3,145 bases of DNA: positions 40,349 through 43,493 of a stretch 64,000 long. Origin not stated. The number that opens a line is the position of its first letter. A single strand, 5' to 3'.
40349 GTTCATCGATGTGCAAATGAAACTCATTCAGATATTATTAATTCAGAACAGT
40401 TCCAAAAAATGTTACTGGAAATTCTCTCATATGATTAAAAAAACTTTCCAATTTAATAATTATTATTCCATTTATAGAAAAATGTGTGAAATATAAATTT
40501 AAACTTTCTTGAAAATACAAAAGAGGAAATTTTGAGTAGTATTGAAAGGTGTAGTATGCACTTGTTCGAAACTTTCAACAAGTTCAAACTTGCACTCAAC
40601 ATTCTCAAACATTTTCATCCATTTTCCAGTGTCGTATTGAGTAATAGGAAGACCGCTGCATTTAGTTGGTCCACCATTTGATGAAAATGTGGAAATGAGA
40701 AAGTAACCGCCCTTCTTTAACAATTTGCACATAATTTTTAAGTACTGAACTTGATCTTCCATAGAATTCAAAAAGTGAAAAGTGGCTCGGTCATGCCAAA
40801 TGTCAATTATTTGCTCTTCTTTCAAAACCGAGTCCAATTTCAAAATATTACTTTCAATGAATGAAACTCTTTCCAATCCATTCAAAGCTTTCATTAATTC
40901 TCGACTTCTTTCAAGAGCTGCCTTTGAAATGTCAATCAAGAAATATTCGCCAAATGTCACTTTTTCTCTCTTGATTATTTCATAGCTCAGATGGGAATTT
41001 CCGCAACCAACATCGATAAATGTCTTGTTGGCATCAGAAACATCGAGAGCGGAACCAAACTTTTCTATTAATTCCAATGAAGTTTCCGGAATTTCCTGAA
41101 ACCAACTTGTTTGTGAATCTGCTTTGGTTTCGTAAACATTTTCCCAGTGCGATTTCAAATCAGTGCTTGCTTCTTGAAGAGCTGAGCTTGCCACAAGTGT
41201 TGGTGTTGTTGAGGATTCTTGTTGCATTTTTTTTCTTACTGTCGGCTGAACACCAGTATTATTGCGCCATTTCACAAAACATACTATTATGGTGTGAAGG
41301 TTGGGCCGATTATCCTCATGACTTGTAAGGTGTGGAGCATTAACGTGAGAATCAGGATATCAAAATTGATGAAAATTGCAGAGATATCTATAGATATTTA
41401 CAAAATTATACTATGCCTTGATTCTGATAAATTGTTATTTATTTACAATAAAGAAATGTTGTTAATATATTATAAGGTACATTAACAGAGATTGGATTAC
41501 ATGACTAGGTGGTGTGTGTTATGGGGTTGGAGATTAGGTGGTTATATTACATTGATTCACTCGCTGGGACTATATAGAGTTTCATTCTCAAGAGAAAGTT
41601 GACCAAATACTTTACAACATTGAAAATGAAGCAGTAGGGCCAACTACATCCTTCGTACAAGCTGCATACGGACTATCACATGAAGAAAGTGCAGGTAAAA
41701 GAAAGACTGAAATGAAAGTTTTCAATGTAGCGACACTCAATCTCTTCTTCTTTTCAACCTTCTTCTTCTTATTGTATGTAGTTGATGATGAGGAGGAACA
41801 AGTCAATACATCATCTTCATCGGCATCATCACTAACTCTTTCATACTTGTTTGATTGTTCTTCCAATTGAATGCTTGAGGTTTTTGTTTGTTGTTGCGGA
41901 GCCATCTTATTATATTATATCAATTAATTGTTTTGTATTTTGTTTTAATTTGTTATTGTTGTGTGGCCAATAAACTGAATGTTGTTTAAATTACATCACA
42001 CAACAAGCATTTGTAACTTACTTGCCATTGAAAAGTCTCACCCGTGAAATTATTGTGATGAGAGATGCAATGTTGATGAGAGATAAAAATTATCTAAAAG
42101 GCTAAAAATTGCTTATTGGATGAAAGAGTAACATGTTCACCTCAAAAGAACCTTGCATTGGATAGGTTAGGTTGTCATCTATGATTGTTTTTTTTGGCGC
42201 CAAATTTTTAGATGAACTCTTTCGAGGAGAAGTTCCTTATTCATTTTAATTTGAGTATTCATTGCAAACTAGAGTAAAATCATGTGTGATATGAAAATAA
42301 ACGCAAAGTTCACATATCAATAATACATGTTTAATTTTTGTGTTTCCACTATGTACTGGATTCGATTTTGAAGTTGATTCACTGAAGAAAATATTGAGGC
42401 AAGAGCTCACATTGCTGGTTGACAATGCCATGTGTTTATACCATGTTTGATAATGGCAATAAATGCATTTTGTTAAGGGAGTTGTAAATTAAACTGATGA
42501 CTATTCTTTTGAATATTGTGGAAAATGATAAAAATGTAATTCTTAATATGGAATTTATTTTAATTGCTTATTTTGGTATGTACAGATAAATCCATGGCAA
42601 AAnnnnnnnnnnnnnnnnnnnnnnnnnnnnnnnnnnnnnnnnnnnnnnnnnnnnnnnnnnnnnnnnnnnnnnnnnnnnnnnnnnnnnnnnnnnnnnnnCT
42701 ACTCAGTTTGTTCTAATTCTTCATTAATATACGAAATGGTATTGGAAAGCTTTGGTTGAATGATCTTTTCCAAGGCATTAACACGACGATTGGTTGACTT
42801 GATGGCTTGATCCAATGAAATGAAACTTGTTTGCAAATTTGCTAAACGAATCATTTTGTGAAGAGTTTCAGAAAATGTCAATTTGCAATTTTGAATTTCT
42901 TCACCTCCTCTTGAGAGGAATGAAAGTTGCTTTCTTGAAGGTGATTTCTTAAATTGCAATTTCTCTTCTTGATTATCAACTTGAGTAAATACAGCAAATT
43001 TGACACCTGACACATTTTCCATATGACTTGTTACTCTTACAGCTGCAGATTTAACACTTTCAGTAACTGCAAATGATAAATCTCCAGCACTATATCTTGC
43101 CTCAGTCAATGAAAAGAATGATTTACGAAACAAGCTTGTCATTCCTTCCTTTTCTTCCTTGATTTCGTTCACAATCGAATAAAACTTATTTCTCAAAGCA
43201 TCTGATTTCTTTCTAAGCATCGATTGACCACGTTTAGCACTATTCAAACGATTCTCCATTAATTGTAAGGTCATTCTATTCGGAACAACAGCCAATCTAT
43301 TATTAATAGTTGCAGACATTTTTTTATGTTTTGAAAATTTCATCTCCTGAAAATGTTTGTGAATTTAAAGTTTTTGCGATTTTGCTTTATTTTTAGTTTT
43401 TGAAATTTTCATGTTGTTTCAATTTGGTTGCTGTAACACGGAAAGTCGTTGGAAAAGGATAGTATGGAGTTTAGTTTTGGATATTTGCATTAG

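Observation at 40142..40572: Mosaic fragment of the LCAT-like gene copied 5 kb downstream now supplies the C-terminus of the methyltransferase gene; a 12-nt inverted junction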

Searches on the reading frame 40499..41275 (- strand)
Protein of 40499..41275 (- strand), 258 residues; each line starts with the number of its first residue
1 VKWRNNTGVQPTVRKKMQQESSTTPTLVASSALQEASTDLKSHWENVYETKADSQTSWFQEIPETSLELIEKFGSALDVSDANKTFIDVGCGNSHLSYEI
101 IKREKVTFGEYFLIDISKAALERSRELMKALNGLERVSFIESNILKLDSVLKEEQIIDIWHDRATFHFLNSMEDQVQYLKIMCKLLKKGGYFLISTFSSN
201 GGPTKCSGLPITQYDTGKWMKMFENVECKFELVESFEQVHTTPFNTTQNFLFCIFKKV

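Call 6: search_protein_families(library=pfam, proteins=[window:40499-41275:-], max_evalue=0.01)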
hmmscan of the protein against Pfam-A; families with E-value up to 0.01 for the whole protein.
window:40499-41275:- (258 aa): 11 families
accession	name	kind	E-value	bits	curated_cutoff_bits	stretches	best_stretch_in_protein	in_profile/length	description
PF13847.12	Methyltransf_31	-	4.3e-27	95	27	1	81-198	2-113/145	Methyltransferase domain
PF08242.18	Methyltransf_12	-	3.7e-10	40.8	30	1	87-192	1-98/98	Methyltransferase domain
PF13649.12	Methyltransf_25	-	8.5e-10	39.6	27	1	87-190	2-97/97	Methyltransferase domain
PF13489.12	Methyltransf_23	-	1.7e-08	34.8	27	1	76-223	16-129/164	Methyltransferase domain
PF08241.18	Methyltransf_11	-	3.4e-08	34.4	21.2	1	87-194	1-95/95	Methyltransferase domain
PF01209.24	Ubie_methyltran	-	4.7e-07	29.8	20.1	1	78-199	43-156/233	ubiE/COQ5 methyltransferase family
PF13679.12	Methyltransf_32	-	1.6e-06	28.5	27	1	66-149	9-94/143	Methyltransferase domain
PF05724.17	TPMT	-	7.2e-06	26.3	26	1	43-238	5-193/218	Thiopurine S-methyltransferase (TPMT)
PF05175.20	MTS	-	3.5e-05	24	23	1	80-146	30-92/170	Methyltransferase small domain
PF03291.22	mRNA_G-N7_MeTrfase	-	0.00011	21.9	26.6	1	69-196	48-182/315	mRNA (guanine-N(7))-methyltransferase domain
PF01795.25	Methyltransf_5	-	0.0028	17.6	27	0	79-156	18-90/309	MraW methylase family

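Call 8: find_homologous_proteins(query=window:40502-41227:-)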
Query seq(242 aa) (242 aa): 2126 proteins with E <= 0.001 among 2570 candidates; the best 120 are listed.
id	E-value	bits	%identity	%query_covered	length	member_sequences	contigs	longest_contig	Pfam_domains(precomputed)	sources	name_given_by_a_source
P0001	1.6e-157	540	100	100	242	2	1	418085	PF13847.13,PF13489.13,PF05724.18,PF13649.13,PF13679.13,PF01209.25,PF08241.19,PF08242.19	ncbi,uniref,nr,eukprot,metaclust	ncbi:predicted protein [Naegleria gruberi]|uniref:Predicted protein n=1 Tax=Naegleria gruberi TaxID=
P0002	5.2e-102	358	71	91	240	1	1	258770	PF13847.13,PF01795.26,PF13489.13,PF05175.21,PF13649.13,PF03291.23,PF13679.13,PF01209.25,PF08241.19,PF08242.19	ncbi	ncbi:hypothetical protein ABK040_015057 [Willaertia magna]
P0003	1.2e-56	210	47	92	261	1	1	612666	PF13847.13,PF08242.19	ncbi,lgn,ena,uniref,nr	ncbi:hypothetical protein FDP41_000009 [Naegleria fowleri]|uniref:Methyltransferase domain-containin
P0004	7.8e-55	204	46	94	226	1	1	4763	PF13847.13,PF05175.21,PF13649.13,PF01209.25,PF08241.19,PF08242.19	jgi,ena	-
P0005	2.5e-51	193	48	91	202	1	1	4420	PF13649.13,PF08242.19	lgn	-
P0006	4.3e-49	185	48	91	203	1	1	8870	PF13847.13,PF13649.13,PF08241.19,PF08242.19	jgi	jgi:ribosomal protein L11 methylase PrmA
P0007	7.1e-49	185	45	93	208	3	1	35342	PF13847.13,PF00398.27,PF13489.13,PF03848.21,PF13649.13,PF08241.19,PF08242.19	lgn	-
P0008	8.6e-47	178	44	90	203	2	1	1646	PF13847.13,PF13649.13,PF08241.19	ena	-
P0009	3.2e-46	176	45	90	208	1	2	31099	PF13847.13,PF00398.27,PF13489.13,PF03848.21,PF05175.21,PF13649.13,PF08241.19,PF08242.19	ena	-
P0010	8.4e-46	174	43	93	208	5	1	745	PF13847.13,PF03848.21,PF13649.13,PF08241.19,PF08242.19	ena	-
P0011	1.5e-45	174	44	91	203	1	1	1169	PF13847.13,PF00398.27,PF13649.13,PF08241.19,PF05401.17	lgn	-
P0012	3.9e-45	172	43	90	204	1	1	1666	PF13847.13,PF00398.27,PF03848.21,PF13649.13,PF08241.19,PF08242.19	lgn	-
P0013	1.2e-44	171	43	91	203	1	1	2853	PF13847.13,PF13489.13,PF05175.21,PF13649.13,PF01209.25,PF08241.19,PF08242.19,PF05401.17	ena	-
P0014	1.2e-44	171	45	93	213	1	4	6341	PF13847.13,PF00398.27,PF13489.13,PF13649.13,PF08241.19,PF08242.19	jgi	jgi:2-polyprenyl-3-methyl-5-hydroxy-6-metoxy-1,4-benzoquinol methylase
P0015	1.8e-44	170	44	92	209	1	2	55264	PF13847.13,PF13489.13,PF13649.13,PF08241.19,PF08242.19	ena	-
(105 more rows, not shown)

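Call 11: find_encoding_contigs(protein=P0002, flank=10000, max_places=4)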
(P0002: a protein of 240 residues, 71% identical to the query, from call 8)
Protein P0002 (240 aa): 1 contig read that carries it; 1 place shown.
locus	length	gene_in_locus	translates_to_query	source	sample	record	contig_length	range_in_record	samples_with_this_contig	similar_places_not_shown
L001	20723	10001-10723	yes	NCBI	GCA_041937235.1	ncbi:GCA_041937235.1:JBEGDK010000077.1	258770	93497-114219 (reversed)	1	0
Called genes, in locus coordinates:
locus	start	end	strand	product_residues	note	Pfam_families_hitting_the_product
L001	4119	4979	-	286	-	PF08231:SYF2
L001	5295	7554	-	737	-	PF08376:NIT, PF00989:PAS (weak), PF13188:PAS_8 (weak), PF13426:PAS_9, PF00615:RGS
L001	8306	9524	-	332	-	PF00291:PALP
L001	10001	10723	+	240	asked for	PF03291:mRNA_G-N7_MeTrfase (weak), PF01209:Ubie_methyltran, PF13679:Methyltransf_32 (weak), PF13489:Methyltransf_23, PF13649:Methyltransf_25, PF13847:Methyltransf_31, PF08241:Methyltransf_11 (weak), PF08242:Methyltransf_12, +2 more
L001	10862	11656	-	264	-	PF00830:Ribosomal_L28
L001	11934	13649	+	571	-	PF21773:ODAD1_CC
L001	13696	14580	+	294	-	-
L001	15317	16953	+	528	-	-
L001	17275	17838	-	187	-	-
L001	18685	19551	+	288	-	PF00071:Ras (weak)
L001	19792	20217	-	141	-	PF00238:Ribosomal_L14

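Call 12: find_encoding_contigs(protein=P0003, flank=10000, max_places=4)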
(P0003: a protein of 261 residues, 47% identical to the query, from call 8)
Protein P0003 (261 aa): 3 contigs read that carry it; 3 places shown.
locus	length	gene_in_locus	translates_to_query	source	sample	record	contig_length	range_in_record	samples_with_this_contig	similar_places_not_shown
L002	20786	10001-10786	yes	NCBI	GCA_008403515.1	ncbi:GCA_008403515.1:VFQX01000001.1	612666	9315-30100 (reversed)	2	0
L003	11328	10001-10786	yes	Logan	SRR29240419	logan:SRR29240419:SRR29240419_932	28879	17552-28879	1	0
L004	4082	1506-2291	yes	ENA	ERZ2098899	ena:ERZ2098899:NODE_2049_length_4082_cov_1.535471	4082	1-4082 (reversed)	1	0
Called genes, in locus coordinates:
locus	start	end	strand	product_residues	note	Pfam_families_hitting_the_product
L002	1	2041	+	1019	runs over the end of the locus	PF00615:RGS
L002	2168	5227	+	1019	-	-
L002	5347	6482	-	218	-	PF01105:EMP24_GP25L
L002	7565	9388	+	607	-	-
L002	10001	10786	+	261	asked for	PF08242:Methyltransf_12 (weak), PF13847:Methyltransf_31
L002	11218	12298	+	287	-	-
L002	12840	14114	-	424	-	-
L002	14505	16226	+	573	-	-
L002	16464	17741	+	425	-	PF00400:WD40 (faint), PF23381:Beta-prop_IFT122_1st (faint), PF23414:Beta-prop_EML_2 (faint), PF24796:WDR55 (faint), PF24807:WD40_CDC20-Fz (faint), PF24814:WD40_Prp19 (faint), PF25171:Beta-prop_WDR36-Utp21_1st (faint), PF25173:Beta-prop_WDR3_1st (faint), +3 more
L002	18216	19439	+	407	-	-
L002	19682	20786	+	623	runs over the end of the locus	PF02721:DUF223, PF01336:tRNA_anti-codon (weak), PF16900:REPA_OB_2, PF08646:Rep_fac-A_C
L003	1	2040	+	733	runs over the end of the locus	-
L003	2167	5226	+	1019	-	-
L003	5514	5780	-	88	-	PF01105:EMP24_GP25L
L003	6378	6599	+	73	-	-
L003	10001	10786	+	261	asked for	PF08242:Methyltransf_12 (weak), PF13847:Methyltransf_31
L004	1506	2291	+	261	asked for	PF08242:Methyltransf_12 (weak), PF13847:Methyltransf_31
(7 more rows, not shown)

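Call 14: find_encoding_contigs(protein=P0001, flank=10000, max_places=10)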
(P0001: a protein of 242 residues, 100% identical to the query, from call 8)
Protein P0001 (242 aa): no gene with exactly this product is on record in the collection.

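Call 20: list_cluster_members(proteins=[P0001, P0121, P0123])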
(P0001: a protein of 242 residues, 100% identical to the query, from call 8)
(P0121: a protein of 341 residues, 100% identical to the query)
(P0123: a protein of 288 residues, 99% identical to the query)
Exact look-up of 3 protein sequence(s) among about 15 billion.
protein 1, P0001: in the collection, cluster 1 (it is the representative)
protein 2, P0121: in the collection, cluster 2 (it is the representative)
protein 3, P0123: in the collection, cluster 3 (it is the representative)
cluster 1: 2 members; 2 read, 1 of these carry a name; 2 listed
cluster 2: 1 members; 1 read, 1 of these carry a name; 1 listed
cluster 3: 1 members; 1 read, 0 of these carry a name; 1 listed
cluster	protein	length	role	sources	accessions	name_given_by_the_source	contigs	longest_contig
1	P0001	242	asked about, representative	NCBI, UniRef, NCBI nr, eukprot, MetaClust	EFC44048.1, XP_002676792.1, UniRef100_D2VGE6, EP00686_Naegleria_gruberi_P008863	predicted protein [Naegleria gruberi] | Predicted protein n=1 Tax=Naegleria gruberi TaxID=5762 RepID=D2VGE6_NAEGR | uncharacterized protein NAEGRDRAFT_49327 [Naegleria gruberi]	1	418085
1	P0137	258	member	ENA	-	-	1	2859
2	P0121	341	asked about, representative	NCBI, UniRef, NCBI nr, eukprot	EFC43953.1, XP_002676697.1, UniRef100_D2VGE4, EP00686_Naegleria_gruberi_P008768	predicted protein [Naegleria gruberi] | Predicted protein n=1 Tax=Naegleria gruberi TaxID=5762 RepID=D2VGE4_NAEGR | uncharacterized protein NAEGRDRAFT_67947 [Naegleria gruberi]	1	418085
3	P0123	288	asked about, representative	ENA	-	-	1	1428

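Call 22: find_encoding_contigs(protein=P0137, flank=10000, max_places=10)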
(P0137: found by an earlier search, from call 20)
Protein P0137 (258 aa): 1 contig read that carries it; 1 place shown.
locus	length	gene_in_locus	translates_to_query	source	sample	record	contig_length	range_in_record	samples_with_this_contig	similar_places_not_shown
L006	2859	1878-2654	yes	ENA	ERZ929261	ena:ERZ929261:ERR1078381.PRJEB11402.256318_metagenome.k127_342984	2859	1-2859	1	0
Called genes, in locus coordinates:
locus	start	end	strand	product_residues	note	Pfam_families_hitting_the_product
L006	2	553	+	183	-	?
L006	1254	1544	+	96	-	-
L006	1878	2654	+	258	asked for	PF05724:TPMT (weak), PF03291:mRNA_G-N7_MeTrfase (weak), PF13489:Methyltransf_23, PF13679:Methyltransf_32 (weak), PF13847:Methyltransf_31, PF08241:Methyltransf_11, PF08242:Methyltransf_12, PF13649:Methyltransf_25, +2 more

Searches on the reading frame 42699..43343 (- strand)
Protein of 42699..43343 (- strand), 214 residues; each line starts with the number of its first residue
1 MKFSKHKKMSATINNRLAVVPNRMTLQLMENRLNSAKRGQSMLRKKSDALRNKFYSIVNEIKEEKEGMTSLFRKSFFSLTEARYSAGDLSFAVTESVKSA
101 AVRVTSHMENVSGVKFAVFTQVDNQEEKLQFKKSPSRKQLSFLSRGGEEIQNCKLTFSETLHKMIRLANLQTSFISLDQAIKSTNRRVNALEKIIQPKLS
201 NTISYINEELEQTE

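Call 6: search_protein_families(library=pfam, proteins=[window:42699-43343:-], max_evalue=0.01)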
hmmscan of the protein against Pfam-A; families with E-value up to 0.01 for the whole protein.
window:42699-43343:- (214 aa): 1 family
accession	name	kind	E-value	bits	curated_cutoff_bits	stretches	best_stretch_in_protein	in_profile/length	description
PF01813.22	ATP-synt_D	-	2e-48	165.3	25.7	1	26-214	2-184/196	ATP synthase subunit D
